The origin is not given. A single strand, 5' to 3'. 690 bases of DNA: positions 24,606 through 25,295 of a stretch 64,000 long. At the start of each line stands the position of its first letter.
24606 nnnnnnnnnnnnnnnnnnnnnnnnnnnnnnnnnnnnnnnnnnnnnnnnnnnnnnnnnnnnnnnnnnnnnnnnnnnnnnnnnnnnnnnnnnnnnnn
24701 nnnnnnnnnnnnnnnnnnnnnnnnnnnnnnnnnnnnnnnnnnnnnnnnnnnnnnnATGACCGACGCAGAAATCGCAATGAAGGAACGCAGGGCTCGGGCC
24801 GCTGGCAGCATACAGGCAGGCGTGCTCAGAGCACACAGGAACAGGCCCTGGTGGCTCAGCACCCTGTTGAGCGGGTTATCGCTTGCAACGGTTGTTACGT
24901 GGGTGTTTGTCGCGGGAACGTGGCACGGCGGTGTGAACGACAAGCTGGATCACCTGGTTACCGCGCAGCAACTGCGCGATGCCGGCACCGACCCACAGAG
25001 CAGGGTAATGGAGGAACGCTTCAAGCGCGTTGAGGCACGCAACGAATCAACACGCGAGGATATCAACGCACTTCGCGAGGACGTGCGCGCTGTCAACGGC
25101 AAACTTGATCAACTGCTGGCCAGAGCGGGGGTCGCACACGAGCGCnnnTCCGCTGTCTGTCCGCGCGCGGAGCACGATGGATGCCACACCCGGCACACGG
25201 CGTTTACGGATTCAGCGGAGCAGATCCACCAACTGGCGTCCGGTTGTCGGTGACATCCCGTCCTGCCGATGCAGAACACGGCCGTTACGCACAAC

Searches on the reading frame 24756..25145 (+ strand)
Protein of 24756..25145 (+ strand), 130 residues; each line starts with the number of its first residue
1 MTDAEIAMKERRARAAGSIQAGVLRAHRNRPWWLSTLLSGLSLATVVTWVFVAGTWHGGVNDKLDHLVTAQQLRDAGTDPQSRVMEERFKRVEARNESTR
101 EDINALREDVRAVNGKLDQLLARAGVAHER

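Call 45: find_homologous_proteins(query=window:24756-25145:+, max_evalue=0.001)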
Query window:24756-25145:+: 137 candidates shared short words with the query, none scored E <= 0.001.

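Call 56: search_protein_families(library=ncbifam, proteins=[window:24756-25145:+], max_evalue=0.01)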
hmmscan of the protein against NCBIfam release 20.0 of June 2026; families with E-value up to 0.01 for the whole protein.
window:24756-25145:+ (130 aa): 0 families
